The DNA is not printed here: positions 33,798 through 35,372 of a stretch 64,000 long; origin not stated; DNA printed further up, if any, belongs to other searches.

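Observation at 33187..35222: RRNPP/Rap-Phr-like quorum-sensing cassette: TPR regulator overlapping a secreted pro-peptide gene, then a separate 55-aa gene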

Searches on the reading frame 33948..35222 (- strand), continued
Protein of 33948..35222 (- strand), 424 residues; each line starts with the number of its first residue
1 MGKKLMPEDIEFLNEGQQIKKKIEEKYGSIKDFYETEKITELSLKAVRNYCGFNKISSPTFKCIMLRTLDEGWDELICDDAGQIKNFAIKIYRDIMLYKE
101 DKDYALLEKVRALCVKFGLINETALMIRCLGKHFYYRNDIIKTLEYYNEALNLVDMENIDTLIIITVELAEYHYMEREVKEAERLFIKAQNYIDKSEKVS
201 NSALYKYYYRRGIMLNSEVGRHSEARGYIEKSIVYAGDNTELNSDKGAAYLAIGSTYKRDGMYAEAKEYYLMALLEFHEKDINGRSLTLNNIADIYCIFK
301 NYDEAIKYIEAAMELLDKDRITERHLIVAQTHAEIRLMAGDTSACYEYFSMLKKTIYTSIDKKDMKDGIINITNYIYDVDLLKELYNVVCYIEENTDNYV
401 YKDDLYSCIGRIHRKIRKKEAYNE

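Call 48: find_encoding_contigs(protein=P0035, flank=3000, max_places=1)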
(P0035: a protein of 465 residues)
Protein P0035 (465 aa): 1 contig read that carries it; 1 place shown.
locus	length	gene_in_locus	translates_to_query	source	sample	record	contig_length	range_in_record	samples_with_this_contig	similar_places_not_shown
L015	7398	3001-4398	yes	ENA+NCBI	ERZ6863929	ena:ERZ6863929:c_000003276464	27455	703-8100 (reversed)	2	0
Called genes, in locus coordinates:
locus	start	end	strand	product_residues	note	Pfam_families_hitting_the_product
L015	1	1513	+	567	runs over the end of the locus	PF00753:Lactamase_B, PF23023:Anti-Pycsar_Apyc1 (faint), PF12706:Lactamase_B_2, PF22505:RNase_J_b_CASP, PF07521:RMMBL, PF17770:RNase_J_C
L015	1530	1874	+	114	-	PF06133:Com_YlbF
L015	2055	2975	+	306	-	PF00781:DAGK_cat, PF19279:YegS_C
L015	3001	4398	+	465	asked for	PF07719:TPR_2 (faint), PF17874:TPR_MalT (faint), PF00515:TPR_1 (faint), PF13181:TPR_8 (faint), PF13424:TPR_12 (weak)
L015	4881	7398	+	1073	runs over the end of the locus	?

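Call 53: find_encoding_contigs(protein=P0004, flank=4000, max_places=2)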
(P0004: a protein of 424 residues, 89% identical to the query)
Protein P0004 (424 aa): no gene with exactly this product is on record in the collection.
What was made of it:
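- Tried and rejected: An exact look-up of the same-genome paralog P0004 found no record (call 53).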

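Call 54: find_encoding_contigs(protein=P0017, flank=4000, max_places=1)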
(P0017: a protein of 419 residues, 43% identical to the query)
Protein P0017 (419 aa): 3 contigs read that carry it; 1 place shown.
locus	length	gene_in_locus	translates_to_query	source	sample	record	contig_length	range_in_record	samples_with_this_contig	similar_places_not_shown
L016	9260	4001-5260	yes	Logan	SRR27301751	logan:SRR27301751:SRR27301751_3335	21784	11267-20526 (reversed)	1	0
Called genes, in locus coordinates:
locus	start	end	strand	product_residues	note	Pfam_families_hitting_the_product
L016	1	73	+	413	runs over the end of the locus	PF00528:BPD_transp_1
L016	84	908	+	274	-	PF00528:BPD_transp_1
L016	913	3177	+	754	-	PF03636:Glyco_hydro_65N, PF03632:Glyco_hydro_65m, PF03633:Glyco_hydro_65C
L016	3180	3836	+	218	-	PF00702:Hydrolase, PF13419:HAD_2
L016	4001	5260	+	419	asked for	PF07719:TPR_2 (faint), PF00515:TPR_1 (faint), PF13181:TPR_8 (faint), PF13424:TPR_12 (weak)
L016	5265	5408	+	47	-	-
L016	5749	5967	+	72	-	-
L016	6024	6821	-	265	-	PF02463:SMC_N (faint), PF13476:AAA_23, PF13304:AAA_21, PF13175:AAA_15 (weak)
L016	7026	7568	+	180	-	PF13302:Acetyltransf_3, PF13420:Acetyltransf_4 (weak), PF00583:Acetyltransf_1 (weak)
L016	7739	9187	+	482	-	PF01523:PmbA_TldD_1st, PF19289:PmbA_TldD_3rd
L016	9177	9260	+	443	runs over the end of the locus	PF19289:PmbA_TldD_3rd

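Call 55: find_encoding_contigs(protein=P0018, flank=4000, max_places=1)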
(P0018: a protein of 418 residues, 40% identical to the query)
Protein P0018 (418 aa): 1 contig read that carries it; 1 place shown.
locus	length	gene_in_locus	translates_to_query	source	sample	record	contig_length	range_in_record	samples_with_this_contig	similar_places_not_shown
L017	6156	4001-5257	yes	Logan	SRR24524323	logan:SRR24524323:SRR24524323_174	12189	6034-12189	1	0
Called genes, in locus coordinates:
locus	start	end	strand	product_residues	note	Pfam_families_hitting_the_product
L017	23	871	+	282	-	-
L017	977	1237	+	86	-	-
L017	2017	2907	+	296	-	PF00015:MCPsignal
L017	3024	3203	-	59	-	-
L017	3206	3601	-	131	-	PF12844:HTH_19, PF13560:HTH_31 (weak), PF01381:HTH_3, PF07022:Phage_CI_repr (weak)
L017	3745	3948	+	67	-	PF13560:HTH_31, PF01381:HTH_3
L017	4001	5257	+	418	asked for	PF13176:TPR_7 (faint), PF00515:TPR_1 (faint), PF07719:TPR_2 (faint), PF13374:TPR_10 (faint), PF13424:TPR_12, PF13181:TPR_8 (weak)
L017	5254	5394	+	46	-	-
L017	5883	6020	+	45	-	-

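Call 56: find_encoding_contigs(protein=P0015, flank=4000, max_places=1)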
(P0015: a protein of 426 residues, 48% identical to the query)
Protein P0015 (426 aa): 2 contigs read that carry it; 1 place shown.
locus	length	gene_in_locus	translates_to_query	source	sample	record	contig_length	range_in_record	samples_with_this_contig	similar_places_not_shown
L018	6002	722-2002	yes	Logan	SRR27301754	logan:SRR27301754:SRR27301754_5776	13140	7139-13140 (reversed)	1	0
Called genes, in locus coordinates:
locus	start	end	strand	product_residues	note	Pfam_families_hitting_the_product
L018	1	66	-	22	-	?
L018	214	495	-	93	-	PF03992:ABM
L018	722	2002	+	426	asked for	PF13424:TPR_12 (faint), PF00515:TPR_1 (faint), PF07719:TPR_2 (faint), PF13176:TPR_7 (faint), PF13181:TPR_8 (faint), PF17874:TPR_MalT (faint)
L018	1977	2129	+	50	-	-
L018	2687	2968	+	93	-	-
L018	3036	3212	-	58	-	PF00269:SASP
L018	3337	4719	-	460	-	PF20769:YPEB_N, PF14620:YPEB_PepSY1-2, PF03413:PepSY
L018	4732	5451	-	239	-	PF01471:PG_binding_1, PF08823:PG_binding_2 (weak), PF07486:Hydrolase_2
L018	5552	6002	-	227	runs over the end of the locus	PF09551:Spore_II_R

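Call 61: find_related_loci(query=A1, collection=metagenome_contigs, flank=2500)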
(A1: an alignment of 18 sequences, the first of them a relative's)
Query A1 (424 aa) in metagenome_contigs; peptide patterns used: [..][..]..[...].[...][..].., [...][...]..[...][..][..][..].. (x = any residue, [..] = any of these).
90 stretches matched a pattern, but none encodes a relative of the query by tblastn (E <= 1e-3).
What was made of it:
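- Tried and rejected: The protein-based scan of metagenome contigs gave no relatives (call 61).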

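Call 62: find_encoding_contigs(protein=P0003, flank=3000, max_places=1)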
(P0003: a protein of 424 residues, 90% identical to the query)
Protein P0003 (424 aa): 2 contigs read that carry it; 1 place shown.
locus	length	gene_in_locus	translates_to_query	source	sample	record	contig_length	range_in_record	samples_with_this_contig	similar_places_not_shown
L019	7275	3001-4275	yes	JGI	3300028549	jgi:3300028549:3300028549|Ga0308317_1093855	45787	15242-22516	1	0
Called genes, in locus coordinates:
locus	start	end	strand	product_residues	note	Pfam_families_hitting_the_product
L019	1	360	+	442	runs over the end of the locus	PF00155:Aminotran_1_2 (weak), PF00266:Aminotran_5, PF01212:Beta_elim_lyase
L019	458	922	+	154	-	PF02635:DsrE (weak), PF13686:DrsE_2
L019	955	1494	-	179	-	PF00717:Peptidase_S24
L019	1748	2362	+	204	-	PF02659:Mntp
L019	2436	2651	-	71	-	-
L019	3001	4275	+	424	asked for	PF00515:TPR_1 (faint), PF07719:TPR_2 (faint), PF13424:TPR_12 (faint), PF13181:TPR_8 (faint)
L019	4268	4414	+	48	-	-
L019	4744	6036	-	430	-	PF17419:MauJ (weak)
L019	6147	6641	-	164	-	-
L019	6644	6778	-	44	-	-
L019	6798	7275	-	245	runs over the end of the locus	PF01582:TIR, PF08937:ThsB_TIR, PF13676:TIR_2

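Call 63: find_encoding_contigs(protein=P0012, flank=3000, max_places=1)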
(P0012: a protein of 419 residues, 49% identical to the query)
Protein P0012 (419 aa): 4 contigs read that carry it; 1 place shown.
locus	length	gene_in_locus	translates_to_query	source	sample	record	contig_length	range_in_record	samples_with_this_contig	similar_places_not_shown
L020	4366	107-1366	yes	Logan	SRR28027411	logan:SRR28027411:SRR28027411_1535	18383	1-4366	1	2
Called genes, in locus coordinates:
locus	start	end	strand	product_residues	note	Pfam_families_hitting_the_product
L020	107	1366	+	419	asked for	PF07719:TPR_2 (faint), PF17874:TPR_MalT (faint), PF00515:TPR_1 (faint), PF13181:TPR_8 (faint), PF13374:TPR_10 (faint), PF13428:TPR_14 (faint), PF13424:TPR_12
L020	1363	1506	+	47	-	-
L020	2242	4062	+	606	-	PF08439:Peptidase_M3_N, PF01432:Peptidase_M3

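Call 64: find_encoding_contigs(protein=P0016, flank=3000, max_places=1)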
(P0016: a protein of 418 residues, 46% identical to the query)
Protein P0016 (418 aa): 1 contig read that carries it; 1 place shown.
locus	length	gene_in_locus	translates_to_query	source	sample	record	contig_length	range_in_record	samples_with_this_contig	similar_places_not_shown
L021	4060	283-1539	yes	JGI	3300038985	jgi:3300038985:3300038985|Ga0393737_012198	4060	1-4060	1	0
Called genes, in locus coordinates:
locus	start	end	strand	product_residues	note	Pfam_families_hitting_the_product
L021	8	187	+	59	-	PF12844:HTH_19 (weak), PF13560:HTH_31, PF01381:HTH_3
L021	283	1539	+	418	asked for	PF13181:TPR_8 (faint), PF13374:TPR_10 (faint), PF00515:TPR_1 (faint), PF07719:TPR_2 (faint), PF17874:TPR_MalT (faint), PF13176:TPR_7 (faint), PF13424:TPR_12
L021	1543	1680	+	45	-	-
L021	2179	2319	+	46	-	-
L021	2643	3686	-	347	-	PF14659:Phage_int_SAM_3, PF00589:Phage_integrase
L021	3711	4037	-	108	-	PF00717:Peptidase_S24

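Call 67: search_solved_structures(query=A1, max_evalue=1)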
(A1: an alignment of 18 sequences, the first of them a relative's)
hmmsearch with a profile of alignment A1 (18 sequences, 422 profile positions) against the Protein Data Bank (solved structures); distinct sequences matched with E-value up to 1: 94 (the best 60 are shown).
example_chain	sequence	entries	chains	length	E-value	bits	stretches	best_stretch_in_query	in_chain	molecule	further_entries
9qhb_A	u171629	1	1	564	2.5e-26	96.2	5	248-314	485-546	Engineered tetratricopeptide repeat protein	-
7obi_A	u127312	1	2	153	6.2e-19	71.8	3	250-313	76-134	CTPR-rv4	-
8bu0_A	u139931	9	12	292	7.2e-17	65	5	208-313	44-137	Consensus tetratricopeptide repeat protein | Crystal structure of an 8-repeat consensus TPR superhelix with Zinc. | Monomer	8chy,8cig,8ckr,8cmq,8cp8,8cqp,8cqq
9qhc_A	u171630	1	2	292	8.9e-15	58.1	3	248-313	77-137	Engineered tetratricopeptide repeat protein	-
9gzg_A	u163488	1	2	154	2.3e-10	43.6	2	250-315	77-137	Engineered CTPR protein with glutamic acids for conductivity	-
8ch0_A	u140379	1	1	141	4.3e-10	42.7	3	247-313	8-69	Consensus tetratricopeptide repeat protein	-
2fo7_A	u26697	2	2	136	5.2e-10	42.4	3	248-313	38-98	SYNTHETIC CONSENSUS TPR PROTEIN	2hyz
3ro2_A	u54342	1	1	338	3.7e-08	36.3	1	168-313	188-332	G-protein-signaling modulator 2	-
4g2v_A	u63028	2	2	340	3.8e-08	36.3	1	168-313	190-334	G-protein-signaling modulator 2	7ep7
3sf4_A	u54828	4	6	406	4.2e-08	36.1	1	169-316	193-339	G-protein-signaling modulator 2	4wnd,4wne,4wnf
4wng_A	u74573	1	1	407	4.3e-08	36.1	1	169-316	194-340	G-protein-signaling modulator 2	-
6hc2_A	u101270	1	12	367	4.5e-08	36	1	169-313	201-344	G-protein-signaling modulator 2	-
5a6c_A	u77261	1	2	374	1.1e-07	34.8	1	169-314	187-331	G-PROTEIN-SIGNALING MODULATOR 2, AFADIN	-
1elr_A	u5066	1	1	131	1.9e-07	34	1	168-282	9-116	TPR2A-DOMAIN OF HOP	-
3esk_A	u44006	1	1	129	2.4e-07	33.7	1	168-281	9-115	Stress-induced-phosphoprotein 1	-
4gyo_A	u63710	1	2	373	0.0034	20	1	181-352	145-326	Response regulator aspartate phosphatase J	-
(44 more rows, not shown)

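Call 83: search_protein_families(library=phrogs, proteins=[window:33948-35222:-], max_evalue=0.01)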
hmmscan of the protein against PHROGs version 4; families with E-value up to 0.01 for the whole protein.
window:33948-35222:- (424 aa): 0 families

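Call 84: fold_search(model_id=the predicted structure, library=viral)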
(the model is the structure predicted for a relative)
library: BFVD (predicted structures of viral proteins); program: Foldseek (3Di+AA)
matches with E <= 10: 629; with E <= 0.001: 28
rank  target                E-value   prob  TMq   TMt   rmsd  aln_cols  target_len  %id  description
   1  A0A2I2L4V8            2.3e-06  1.00  0.54  0.46  11.6       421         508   14  Tetratricopeptide repeat protein [Orpheovirus IHUMI-LCC2]
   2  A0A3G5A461            2.9e-06  1.00  0.48  0.45   9.6       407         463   15  RING-type domain-containing protein [Harvfovirus sp.]
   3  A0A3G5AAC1            3.0e-06  1.00  0.29  0.28  13.7       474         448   13  UDP-N-acetylglucosamine--peptide N-acetylglucosaminyltransferase SPINDLY [Hyperionvirus sp.]
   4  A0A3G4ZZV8            1.4e-05  1.00  0.43  0.39  10.2       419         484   13  Sel1 repeat family protein [Faunusvirus sp.]
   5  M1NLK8                1.7e-05  1.00  0.54  0.66   7.2       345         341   14  Repeat protein [Moumouvirus goulette]
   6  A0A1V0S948            2.3e-05  1.00  0.32  0.33  19.3       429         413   18  TPR repeat protein [Catovirus CTV1]
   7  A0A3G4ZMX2            2.4e-05  1.00  0.39  0.24  10.1       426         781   16  RING-type domain-containing protein [Terrestrivirus sp.]
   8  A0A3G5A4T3            2.4e-05  1.00  0.36  0.27  14.3       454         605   12  RING-type domain-containing protein [Harvfovirus sp.]
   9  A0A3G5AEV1            5.7e-05  1.00  0.39  0.34  12.8       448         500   14  Uncharacterized protein [Hyperionvirus sp.]
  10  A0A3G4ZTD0            6.7e-05  1.00  0.43  0.59   5.9       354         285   15  HCP-like protein (Fragment) [Edafosvirus sp.]
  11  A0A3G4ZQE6            1.4e-04  1.00  0.39  0.36  13.6       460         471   15  TPR repeat protein [Barrevirus sp.]
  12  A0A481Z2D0            1.4e-04  1.00  0.34  0.32  11.7       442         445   14  Sel1 repeat protein [Mimivirus LCMiAC02]
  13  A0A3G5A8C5            1.9e-04  1.00  0.30  0.38  12.7       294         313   14  Gamma-soluble NSF attachment protein [Homavirus sp.]
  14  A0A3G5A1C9            2.1e-04  1.00  0.29  0.32  18.2       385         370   11  Tetratricopeptide repeat protein [Harvfovirus sp.]
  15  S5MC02                2.1e-04  1.00  0.31  0.31  19.1       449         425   12  (no name in the UniProt tables at hand)
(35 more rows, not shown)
